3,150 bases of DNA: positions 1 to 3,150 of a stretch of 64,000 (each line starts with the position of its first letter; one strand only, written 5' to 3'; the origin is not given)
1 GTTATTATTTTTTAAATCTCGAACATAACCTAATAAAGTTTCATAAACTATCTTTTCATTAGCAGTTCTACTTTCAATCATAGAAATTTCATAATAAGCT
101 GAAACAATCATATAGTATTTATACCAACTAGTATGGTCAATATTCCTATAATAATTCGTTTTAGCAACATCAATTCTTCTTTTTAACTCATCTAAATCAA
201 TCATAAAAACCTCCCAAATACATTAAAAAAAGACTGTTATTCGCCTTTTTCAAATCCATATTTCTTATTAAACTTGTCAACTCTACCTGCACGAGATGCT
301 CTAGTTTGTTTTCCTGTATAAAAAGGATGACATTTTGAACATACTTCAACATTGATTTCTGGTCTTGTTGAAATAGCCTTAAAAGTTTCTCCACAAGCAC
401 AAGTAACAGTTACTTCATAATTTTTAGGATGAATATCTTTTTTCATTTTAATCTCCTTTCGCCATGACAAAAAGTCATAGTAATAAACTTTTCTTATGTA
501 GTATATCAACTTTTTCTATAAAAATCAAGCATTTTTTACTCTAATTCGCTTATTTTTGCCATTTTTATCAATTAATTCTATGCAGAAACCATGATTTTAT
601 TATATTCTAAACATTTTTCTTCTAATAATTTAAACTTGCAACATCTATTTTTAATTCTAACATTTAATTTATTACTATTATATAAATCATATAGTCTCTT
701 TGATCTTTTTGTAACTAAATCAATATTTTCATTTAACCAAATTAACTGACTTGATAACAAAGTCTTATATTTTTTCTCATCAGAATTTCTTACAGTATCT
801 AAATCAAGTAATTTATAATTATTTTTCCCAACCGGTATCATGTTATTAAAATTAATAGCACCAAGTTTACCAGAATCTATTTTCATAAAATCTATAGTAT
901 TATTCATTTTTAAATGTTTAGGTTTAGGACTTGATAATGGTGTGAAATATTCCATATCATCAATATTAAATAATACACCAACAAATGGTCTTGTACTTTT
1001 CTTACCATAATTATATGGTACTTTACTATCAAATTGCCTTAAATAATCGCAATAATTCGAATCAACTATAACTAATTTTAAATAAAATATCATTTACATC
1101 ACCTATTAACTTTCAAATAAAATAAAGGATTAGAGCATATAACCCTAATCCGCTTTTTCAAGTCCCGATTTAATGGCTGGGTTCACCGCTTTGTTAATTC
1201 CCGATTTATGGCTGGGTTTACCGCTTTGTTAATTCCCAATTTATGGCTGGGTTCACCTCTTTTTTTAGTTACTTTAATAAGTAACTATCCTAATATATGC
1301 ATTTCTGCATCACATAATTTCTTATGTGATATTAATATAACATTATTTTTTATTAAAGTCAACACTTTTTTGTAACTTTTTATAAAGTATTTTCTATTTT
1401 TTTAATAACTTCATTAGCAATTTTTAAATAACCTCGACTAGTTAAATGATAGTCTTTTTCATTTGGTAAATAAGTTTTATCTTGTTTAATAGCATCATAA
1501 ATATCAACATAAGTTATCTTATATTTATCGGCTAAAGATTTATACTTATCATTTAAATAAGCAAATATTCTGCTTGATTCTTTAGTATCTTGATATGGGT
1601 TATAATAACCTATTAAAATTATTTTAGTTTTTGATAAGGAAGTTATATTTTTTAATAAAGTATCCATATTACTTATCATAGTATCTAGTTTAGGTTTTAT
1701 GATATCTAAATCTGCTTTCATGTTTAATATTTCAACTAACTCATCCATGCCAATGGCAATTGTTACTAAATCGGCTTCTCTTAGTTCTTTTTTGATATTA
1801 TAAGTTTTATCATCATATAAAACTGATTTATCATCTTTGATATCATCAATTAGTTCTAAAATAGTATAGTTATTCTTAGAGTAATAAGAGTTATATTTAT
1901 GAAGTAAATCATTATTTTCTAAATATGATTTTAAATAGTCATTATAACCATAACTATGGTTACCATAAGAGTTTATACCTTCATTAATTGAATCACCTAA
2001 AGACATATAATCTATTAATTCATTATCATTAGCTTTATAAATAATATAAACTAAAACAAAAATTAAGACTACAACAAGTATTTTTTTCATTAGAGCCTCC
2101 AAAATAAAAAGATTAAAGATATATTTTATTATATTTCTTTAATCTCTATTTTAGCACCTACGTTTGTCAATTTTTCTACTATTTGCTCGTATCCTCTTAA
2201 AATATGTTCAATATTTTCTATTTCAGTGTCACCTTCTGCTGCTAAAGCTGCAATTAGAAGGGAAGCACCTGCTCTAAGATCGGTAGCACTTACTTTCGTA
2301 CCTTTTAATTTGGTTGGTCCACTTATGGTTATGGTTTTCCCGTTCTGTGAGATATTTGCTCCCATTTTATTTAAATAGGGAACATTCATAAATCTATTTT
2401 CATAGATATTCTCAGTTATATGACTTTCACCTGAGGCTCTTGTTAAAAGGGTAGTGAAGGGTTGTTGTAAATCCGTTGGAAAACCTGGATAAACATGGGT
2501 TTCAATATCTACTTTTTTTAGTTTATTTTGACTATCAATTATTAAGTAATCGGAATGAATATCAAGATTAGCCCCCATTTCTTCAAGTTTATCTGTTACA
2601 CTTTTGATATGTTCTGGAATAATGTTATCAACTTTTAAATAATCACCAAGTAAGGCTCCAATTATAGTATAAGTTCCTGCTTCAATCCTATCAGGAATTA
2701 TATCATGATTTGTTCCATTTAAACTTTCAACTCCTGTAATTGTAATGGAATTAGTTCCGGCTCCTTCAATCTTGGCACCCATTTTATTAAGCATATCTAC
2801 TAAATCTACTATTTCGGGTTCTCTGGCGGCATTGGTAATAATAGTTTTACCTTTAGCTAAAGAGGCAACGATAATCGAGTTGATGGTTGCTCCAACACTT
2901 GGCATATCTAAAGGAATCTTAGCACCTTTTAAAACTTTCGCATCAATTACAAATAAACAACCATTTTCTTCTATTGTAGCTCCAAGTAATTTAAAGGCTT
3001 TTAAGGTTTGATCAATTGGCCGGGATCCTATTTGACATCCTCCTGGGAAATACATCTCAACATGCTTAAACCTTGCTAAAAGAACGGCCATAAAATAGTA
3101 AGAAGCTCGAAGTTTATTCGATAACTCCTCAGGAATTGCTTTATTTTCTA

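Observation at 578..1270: Type III toxin-antitoxin locus (ToxIN/AbiQ architecture): about 2.8 x 36-nt repeats, terminator, then a ToxN-like gene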

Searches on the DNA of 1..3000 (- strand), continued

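Call 26: search_with_rna_model(model_id=R1, sources=[L041, L042, L043, L044, L045, L046, L047, L048, L049, L050, L051, L052, L053, L054, L055, L056, L057, L058, L059, L060, L061, L062, L063, L064, L065, L066, L067, L068, L069, L070, L071, L072, L073, L074, L075, L076, L077, L078, L079, L080], max_evalue=0.01, make_alignment=true)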
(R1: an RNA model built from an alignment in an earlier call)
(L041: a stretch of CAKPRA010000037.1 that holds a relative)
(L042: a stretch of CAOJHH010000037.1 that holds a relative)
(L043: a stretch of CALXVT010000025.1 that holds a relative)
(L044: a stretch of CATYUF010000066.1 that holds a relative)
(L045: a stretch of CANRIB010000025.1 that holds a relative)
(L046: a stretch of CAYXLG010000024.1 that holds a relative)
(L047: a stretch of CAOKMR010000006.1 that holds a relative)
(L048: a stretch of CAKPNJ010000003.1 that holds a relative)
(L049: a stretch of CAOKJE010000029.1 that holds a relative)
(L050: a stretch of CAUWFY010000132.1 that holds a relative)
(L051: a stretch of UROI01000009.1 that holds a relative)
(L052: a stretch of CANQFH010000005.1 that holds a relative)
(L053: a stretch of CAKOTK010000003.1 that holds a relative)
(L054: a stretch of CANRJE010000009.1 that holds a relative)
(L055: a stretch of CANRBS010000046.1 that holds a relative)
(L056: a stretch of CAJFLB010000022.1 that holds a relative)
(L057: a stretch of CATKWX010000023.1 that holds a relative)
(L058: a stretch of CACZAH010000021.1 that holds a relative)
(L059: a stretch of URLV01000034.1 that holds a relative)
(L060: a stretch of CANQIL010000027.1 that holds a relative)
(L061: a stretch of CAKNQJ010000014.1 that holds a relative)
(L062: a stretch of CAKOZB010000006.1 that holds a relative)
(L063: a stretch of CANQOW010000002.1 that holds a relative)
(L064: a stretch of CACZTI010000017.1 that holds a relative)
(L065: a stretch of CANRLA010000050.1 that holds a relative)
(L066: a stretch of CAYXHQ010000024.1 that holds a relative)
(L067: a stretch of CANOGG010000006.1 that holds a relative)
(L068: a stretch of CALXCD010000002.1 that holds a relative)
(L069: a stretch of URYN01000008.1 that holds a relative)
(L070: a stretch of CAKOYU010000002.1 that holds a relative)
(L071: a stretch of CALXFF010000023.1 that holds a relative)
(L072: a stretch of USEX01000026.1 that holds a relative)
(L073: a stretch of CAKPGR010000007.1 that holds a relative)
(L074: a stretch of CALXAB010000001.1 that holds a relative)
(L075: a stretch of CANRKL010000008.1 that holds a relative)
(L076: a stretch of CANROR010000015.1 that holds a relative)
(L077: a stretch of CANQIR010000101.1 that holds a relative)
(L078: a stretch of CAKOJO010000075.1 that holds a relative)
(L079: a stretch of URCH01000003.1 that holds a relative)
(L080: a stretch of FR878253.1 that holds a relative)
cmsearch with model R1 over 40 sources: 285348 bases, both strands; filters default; matches with E-value up to 0.01: 103.
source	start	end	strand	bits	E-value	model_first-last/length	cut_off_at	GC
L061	3838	3873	+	64.8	4.9e-15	1-36/36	no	0.36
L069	3787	3822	+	64.8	4.9e-15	1-36/36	no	0.36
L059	3767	3802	+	63.1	1.4e-14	1-36/36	no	0.42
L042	33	68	+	62.8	1.8e-14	1-36/36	no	0.33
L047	3832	3867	+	62.8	1.8e-14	1-36/36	no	0.33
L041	3893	3928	+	61.5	4e-14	1-36/36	no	0.36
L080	3893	3928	+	61.5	4e-14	1-36/36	no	0.36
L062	1607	1642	+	61.2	4.7e-14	1-36/36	no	0.36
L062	1643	1678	+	61.2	4.7e-14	1-36/36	no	0.36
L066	3848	3883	+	60.6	7e-14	1-36/36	no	0.33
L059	3803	3838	+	60.4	7.8e-14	1-36/36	no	0.44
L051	3805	3840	+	60.3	8.4e-14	1-36/36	no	0.42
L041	3857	3892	+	60.1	9.4e-14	1-36/36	no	0.39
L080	3857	3892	+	60.1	9.4e-14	1-36/36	no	0.39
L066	3884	3919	+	59.7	1.2e-13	1-36/36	no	0.44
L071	3768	3803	+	58.8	2.2e-13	1-36/36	no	0.33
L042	69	104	+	58.8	2.2e-13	1-36/36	no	0.39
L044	3868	3903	+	58.8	2.2e-13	1-36/36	no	0.39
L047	3868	3903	+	58.8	2.2e-13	1-36/36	no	0.39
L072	3868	3903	+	58.8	2.2e-13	1-36/36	no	0.39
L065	1419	1454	+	58.5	2.5e-13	1-36/36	no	0.36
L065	1455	1490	+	58.5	2.5e-13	1-36/36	no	0.36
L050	483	518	+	56.4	9.6e-13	1-36/36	no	0.39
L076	3886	3921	+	54.8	2.7e-12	1-36/36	no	0.44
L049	3848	3882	+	54.3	3.7e-12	1-36/36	no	0.37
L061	3874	3908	+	54.3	3.7e-12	1-36/36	no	0.37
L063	3860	3894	+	54.3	3.7e-12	1-36/36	no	0.37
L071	3804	3838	+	54.3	3.7e-12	1-36/36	no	0.37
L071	3839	3873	+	54.3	3.7e-12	1-36/36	no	0.37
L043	413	447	+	52.8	9.4e-12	1-36/36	no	0.37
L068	3821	3855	+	52.8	9.4e-12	1-36/36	no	0.37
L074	3820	3854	+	52.8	9.4e-12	1-36/36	no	0.37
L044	3833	3867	+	52.2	1.3e-11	1-36/36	no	0.34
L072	3833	3867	+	52.2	1.3e-11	1-36/36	no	0.34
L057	1546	1580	+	52.2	1.4e-11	1-36/36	no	0.46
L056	3820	3854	+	51.8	1.7e-11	1-36/36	no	0.37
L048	3041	3075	+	51.8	1.7e-11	1-36/36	no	0.37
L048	3076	3110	+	51.8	1.7e-11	1-36/36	no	0.37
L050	519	553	+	50.9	3.1e-11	1-36/36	no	0.37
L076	3850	3885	+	50.8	3.3e-11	1-36/36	no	0.36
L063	3895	3929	+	50.3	4.5e-11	1-36/36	no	0.4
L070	3898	3932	+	50.2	4.7e-11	1-36/36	no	0.37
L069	3823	3857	+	49.8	5.9e-11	1-36/36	no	0.4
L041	3820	3856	+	49.6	6.9e-11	1-36/36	no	0.32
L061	3801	3837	+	49.6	6.9e-11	1-36/36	no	0.32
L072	3796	3832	+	49.6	6.9e-11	1-36/36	no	0.32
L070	3864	3897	+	48.5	1.4e-10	1-36/36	no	0.47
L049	3778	3812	+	48.2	1.6e-10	1-36/36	no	0.34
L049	3813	3847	+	48.2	1.7e-10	1-36/36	no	0.43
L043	448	482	+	47.9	2e-10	1-36/36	no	0.37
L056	1618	1652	+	47.9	2e-10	1-36/36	no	0.37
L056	3855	3889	+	47.9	2e-10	1-36/36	no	0.37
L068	3856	3890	+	47.9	2e-10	1-36/36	no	0.37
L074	3855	3889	+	47.9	2e-10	1-36/36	no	0.37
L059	3839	3873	+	47.5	2.5e-10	1-36/36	no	0.43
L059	3874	3908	+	47.5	2.5e-10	1-36/36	no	0.43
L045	3791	3825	+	47.2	3.2e-10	1-36/36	no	0.43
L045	3826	3860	+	47.2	3.2e-10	1-36/36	no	0.43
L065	1382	1418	+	46.7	4.4e-10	1-36/36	no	0.32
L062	1570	1606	+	46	6.7e-10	1-36/36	no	0.32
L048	3006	3040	+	45.8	7.5e-10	1-36/36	no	0.34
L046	3848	3881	+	45.3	1e-09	1-36/36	no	0.38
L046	3883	3916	+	45.3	1e-09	1-36/36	no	0.38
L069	3751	3786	+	45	1.3e-09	1-36/36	no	0.33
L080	3821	3856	+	45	1.3e-09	1-36/36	no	0.33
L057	1581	1615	+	44.7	1.5e-09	1-36/36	no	0.4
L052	3861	3895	+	43.1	4.2e-09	1-36/36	no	0.34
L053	3837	3871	+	42.7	5.2e-09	1-36/36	no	0.4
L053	3872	3906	+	42.7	5.2e-09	1-36/36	no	0.4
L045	3861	3895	+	41.9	8.5e-09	1-36/36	no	0.34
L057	1511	1545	+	40.8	1.8e-08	1-36/36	no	0.31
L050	447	482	+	40.4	2.2e-08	1-36/36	no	0.36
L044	3796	3832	+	39.1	5e-08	1-36/36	no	0.35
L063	3824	3859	+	39.1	5.2e-08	1-36/36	no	0.33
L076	3816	3849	+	37.2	1.7e-07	1-36/36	no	0.44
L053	3802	3836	+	36.7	2.3e-07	1-36/36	no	0.37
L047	3795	3831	+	35.6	4.5e-07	1-36/36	no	0.38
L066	3813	3847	+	34.2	1.1e-06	1-36/36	no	0.46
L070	3829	3863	+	33.2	2e-06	1-36/36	no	0.43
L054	3871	3904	+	33.2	2e-06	1-36/36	no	0.38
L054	3905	3938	+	33.2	2e-06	1-36/36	no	0.38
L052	3896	3930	+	33.1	2.3e-06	1-36/36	no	0.43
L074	3785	3819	+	32.9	2.5e-06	1-36/36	no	0.34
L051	3768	3804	+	32.2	3.8e-06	1-36/36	no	0.46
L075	3849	3882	+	31.6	5.6e-06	1-36/36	no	0.41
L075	3883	3916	+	31.6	5.6e-06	1-36/36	no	0.41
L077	1589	1622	+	31.6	5.6e-06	1-36/36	no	0.41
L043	378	412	+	30.5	1.1e-05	1-36/36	no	0.37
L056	3785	3819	+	30.5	1.1e-05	1-36/36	no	0.37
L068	3786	3820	+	30.5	1.1e-05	1-36/36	no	0.37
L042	5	32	+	30.5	1.1e-05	9-36/36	no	0.46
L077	1553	1588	+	29.3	2.3e-05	1-36/36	no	0.44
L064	2111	2144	+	28.2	4.9e-05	1-36/36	no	0.44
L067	3879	3912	+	27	0.0001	1-36/36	no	0.41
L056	1583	1617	+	26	0.00019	1-36/36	no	0.31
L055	2253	2286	+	23.1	0.0012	1-36/36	no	0.35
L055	2287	2320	+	23.1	0.0012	1-36/36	no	0.35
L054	3836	3870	+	22.8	0.0015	1-36/36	no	0.37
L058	3878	3912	+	22.5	0.0017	1-36/36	no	0.37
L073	3884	3918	+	21.7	0.0029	1-36/36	no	0.43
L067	3913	3946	+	21.5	0.0033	1-36/36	no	0.44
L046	3812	3846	+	20.4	0.0064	1-36/36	no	0.4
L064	2042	2076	+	20.4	0.0064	1-36/36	no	0.4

Alignment A5: 103 matches aligned to the model, 49 columns, each read 5' to 3' on its own strand. Consensus structure (alignment columns), stored with it:
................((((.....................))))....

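Call 59: search_dna_similar(query=window:1094-1385:-, collection=phages, mode=distant, max_evalue=0.01, max_rows=15)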
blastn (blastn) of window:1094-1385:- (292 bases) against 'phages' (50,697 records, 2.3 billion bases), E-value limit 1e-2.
Records with a match: 69; places in all: 88; records where one place covers at least 80% of the query: 0.
Best place of each record, by identity: 95-99% 1; 80-90% 47; 60-80% 21.
By first word of the organism name: Listeria 34; Staphylococcus 27; Bacillus 6; Lactococcus 1; Pseudomonas 1.
By host as written in the record: Listeria monocytogenes 27; Staphylococcus epidermidis F12 6; Staphylococcus aureus 5; Staphylococcus epidermidis 4; Staphylococcus carnosus TM300 3; Staphylococcus sp. 2; Staphylococcus epidermidis 9142 2; Staphylococcus epidermidis COB-Sec1 2; and 15 more.
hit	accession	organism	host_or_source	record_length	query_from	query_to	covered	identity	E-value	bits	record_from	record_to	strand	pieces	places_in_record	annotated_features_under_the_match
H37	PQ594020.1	Lactococcus phage vL_308A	Lactococcus lactis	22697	121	196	26%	76.9%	4e-5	54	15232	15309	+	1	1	none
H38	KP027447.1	Staphylococcus phage vB_SepM_ phiIPLA-C1C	Staphylococcus sp.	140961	1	71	24%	78.4%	4e-5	54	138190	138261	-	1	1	none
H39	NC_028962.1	Staphylococcus phage vB_SepM_ phiIPLA-C1C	Staphylococcus sp.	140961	1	71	24%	78.4%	4e-5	54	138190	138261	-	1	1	none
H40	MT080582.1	Staphylococcus phage vB_SauM_EW1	Staphylococcus carnosus TM300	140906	1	66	23%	80.0%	7e-3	47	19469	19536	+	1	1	record has no annotation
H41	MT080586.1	Staphylococcus phage vB_SauM_EW2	Staphylococcus carnosus TM300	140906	1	66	23%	80.0%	7e-3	47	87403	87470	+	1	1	record has no annotation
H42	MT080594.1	Staphylococcus phage vB_SauM_EW4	Staphylococcus carnosus TM300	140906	1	66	23%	80.0%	7e-3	47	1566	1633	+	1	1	record has no annotation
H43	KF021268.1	Staphylococcus phage phiIBB-SEP1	Staphylococcus epidermidis 9142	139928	5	71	23%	78.6%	4e-5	55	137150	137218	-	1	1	promoter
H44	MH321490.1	Staphylococcus phage Quidividi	Staphylococcus epidermidis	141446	5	71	23%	78.6%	4e-5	55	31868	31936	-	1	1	none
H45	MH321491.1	Staphylococcus phage Twillingate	Staphylococcus epidermidis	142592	5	71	23%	78.6%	4e-5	55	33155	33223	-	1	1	none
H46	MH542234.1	Staphylococcus phage Terranova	Staphylococcus epidermidis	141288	5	71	23%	78.6%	4e-5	55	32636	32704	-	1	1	none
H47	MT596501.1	Staphylococcus phage vB_SepM_BE04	Staphylococcus epidermidis F12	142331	5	71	23%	78.6%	4e-5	55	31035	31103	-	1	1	none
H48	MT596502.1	Staphylococcus phage vB_SepM_BE05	Staphylococcus epidermidis F12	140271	5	71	23%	78.6%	4e-5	55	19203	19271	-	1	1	none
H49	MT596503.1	Staphylococcus phage vB_SepM_BE06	Staphylococcus epidermidis F12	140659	5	71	23%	78.6%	4e-5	55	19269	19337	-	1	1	none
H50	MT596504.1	Staphylococcus phage vB_SepM_BE07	Staphylococcus epidermidis F12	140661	5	71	23%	78.6%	4e-5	55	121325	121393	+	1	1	none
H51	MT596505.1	Staphylococcus phage vB_SepM_BE08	Staphylococcus epidermidis F12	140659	5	71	23%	78.6%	4e-5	55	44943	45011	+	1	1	none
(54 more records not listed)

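Call 60: get_annotated_region(hit=H37, flank=1500)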
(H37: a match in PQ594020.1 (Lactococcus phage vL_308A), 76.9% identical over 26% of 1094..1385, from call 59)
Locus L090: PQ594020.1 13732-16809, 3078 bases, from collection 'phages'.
description: Lactococcus phage vL_308A, complete genome.
organism: Lactococcus phage vL_308A (NCBI taxid 3385187)
taxonomy: Viruses
host: Lactococcus lactis; source: -; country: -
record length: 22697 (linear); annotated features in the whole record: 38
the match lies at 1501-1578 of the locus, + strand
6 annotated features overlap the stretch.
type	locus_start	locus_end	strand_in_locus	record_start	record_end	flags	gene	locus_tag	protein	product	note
CDS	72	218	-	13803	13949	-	-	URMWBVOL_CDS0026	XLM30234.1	hypothetical protein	-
CDS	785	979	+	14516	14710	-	-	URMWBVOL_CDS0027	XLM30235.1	hypothetical protein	-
CDS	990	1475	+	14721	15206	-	-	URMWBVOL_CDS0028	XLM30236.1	Holliday junction resolvase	-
CDS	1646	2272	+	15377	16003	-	-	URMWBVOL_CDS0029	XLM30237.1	endolysin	-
CDS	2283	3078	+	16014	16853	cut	-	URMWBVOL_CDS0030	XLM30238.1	virion structural protein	-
CDS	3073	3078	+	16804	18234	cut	-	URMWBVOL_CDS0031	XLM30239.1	head maturation protease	-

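Call 63: search_with_rna_model(model_id=R1, sources=[L090, L081, L082, L083], max_evalue=1, show_alignments=6)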
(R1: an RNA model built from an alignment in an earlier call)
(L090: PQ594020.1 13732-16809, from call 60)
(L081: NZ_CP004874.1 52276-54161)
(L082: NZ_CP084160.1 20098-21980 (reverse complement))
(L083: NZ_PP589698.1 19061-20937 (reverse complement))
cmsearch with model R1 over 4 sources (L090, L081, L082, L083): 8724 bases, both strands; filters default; matches with E-value up to 1: 7.
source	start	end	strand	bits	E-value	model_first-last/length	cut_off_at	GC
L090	1537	1572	+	27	3.2e-06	1-36/36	no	0.33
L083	611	647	+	26.9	3.2e-06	1-36/36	no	0.38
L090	1501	1536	+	26.1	5.6e-06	1-36/36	no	0.28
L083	575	609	+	20.9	0.00014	1-36/36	no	0.37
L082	608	642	+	17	0.0017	1-36/36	no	0.37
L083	539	573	+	11.3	0.059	1-36/36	no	0.46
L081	579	597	+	7.5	0.64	1-36/36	no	0.32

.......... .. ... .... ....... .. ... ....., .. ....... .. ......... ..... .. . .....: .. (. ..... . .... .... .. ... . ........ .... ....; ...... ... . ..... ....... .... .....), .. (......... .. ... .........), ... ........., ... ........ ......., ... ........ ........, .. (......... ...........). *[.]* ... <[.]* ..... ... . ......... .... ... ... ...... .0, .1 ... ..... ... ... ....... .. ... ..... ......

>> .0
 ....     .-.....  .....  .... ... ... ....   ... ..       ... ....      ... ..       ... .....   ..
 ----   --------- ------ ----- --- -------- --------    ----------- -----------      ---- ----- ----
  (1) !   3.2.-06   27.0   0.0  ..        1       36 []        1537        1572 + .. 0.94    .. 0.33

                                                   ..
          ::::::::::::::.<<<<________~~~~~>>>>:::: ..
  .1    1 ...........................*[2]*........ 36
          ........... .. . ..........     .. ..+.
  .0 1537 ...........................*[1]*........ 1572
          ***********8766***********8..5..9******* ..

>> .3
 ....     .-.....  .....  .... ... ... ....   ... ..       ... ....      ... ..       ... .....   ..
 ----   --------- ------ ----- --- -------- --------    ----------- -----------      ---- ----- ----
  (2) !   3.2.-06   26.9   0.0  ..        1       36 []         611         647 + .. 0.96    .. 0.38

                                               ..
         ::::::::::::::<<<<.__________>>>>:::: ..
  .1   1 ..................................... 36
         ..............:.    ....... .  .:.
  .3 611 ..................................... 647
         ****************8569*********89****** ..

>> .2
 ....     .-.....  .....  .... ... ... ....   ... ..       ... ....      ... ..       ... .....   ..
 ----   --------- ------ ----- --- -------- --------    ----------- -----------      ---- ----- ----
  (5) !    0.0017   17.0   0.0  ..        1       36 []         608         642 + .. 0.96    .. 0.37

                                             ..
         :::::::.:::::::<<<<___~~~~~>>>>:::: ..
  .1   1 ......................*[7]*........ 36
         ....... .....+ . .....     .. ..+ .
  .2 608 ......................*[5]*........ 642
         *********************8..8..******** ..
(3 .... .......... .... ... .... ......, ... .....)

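Call 70: search_with_rna_model(model_id=R1, source=L091, max_evalue=1)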
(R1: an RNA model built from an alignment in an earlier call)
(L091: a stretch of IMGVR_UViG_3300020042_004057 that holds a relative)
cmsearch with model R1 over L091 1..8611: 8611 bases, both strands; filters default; matches with E-value up to 1: 2.
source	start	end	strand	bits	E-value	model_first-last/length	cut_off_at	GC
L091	3481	3495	+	8.8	0.29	16-31/36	no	0.47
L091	1172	1199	+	8.3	0.39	1-36/36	no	0.57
